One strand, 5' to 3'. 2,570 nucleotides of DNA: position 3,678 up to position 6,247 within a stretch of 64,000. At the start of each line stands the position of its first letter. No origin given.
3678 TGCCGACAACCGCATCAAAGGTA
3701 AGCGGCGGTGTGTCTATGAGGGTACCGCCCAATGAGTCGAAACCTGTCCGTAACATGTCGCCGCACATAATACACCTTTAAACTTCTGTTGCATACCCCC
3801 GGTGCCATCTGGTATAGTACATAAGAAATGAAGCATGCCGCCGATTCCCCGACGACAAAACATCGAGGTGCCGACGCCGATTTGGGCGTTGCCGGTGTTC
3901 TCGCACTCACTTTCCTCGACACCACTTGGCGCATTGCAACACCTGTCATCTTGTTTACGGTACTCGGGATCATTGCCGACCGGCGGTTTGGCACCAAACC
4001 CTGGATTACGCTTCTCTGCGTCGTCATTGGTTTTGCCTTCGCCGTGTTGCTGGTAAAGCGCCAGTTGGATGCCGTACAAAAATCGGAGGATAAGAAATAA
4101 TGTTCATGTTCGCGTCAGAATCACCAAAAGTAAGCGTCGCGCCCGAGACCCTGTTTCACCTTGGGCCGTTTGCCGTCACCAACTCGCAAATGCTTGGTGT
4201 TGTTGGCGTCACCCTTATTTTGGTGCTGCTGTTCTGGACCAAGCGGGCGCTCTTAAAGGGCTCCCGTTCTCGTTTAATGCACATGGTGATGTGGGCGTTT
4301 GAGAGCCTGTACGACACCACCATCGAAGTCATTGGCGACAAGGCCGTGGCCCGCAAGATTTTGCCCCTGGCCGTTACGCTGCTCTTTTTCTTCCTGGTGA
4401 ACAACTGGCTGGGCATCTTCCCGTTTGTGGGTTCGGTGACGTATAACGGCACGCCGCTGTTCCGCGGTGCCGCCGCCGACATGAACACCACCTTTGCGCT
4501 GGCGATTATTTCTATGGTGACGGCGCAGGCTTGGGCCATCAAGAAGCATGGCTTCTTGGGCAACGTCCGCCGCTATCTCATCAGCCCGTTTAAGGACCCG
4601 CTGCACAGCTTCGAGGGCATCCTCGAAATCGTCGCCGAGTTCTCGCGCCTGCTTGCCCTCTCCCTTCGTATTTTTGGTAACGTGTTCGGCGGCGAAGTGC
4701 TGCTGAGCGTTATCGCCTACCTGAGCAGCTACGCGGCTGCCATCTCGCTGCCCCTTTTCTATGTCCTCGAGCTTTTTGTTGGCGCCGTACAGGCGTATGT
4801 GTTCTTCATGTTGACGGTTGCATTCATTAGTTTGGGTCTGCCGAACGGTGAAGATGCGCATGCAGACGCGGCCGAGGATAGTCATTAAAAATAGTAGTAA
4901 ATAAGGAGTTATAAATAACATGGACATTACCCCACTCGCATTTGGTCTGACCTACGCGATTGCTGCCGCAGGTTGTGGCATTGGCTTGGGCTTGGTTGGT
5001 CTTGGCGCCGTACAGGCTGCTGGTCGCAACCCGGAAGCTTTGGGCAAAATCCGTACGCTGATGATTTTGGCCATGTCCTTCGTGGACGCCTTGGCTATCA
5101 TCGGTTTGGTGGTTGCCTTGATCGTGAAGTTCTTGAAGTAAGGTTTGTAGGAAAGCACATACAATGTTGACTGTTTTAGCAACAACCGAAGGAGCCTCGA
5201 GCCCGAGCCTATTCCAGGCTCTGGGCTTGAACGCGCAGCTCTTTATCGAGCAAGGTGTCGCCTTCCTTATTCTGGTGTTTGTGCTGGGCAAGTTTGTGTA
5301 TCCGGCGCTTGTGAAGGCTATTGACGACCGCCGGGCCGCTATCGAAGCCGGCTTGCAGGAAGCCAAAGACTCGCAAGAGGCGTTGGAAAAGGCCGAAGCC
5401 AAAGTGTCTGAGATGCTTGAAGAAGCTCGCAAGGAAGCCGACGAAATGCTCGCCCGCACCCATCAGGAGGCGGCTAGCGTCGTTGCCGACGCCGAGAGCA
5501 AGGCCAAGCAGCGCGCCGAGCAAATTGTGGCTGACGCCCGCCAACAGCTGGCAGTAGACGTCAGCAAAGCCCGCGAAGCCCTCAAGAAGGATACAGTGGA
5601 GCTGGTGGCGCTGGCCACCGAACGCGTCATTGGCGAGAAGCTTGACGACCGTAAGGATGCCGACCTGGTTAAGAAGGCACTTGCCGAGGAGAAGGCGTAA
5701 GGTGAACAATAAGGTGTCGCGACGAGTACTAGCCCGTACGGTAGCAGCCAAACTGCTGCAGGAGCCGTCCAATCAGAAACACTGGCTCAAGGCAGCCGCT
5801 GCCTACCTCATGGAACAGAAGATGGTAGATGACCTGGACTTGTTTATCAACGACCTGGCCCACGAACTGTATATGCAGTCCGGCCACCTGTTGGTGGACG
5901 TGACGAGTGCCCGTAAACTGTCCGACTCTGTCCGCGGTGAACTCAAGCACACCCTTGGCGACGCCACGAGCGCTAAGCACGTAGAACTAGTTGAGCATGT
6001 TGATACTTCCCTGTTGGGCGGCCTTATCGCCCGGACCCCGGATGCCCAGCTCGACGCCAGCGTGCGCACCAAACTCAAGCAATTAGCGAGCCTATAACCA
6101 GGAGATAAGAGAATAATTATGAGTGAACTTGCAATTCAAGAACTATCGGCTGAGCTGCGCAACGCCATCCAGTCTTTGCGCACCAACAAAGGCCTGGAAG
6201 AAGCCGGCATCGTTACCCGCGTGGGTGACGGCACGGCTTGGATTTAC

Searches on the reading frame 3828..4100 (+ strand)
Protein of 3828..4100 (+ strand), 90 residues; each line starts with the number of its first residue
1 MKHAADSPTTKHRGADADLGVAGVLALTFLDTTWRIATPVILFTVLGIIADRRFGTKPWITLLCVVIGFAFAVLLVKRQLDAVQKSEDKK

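Call 3: search_protein_families(library=pfam, proteins=[window:3828-4100:+], max_evalue=1)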
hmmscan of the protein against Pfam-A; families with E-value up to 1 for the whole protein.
window:3828-4100:+ (90 aa): 3 families
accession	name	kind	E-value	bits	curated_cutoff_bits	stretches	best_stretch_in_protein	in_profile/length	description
PF09527.15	ATPase_gene1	-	3e-10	40.4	26.6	1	34-76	9-51/54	Putative F0F1-ATPase subunit Ca2+/Mg2+ transporter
PF04932.20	Wzy_C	-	0.062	13.5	31.7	1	24-86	9-69/149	O-Antigen ligase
PF04246.17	RseC_MucC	-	0.16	12.3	24.4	1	37-86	72-121/130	Positive regulator of sigma(E), RseC/MucC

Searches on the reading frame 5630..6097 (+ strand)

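Call 3: search_protein_families(library=pfam, proteins=[window:5630-6097:+], max_evalue=1)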
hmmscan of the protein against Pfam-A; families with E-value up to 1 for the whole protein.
window:5630-6097:+ (155 aa): 2 families
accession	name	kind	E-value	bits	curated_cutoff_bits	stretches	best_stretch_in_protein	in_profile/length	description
PF00213.23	OSCP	-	6.6e-17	62.6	22.3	1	39-154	57-170/172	ATP synthase delta (OSCP) subunit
PF02108.21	FliH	-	0.068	13.5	24.1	1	105-152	82-128/128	Flagellar assembly protein FliH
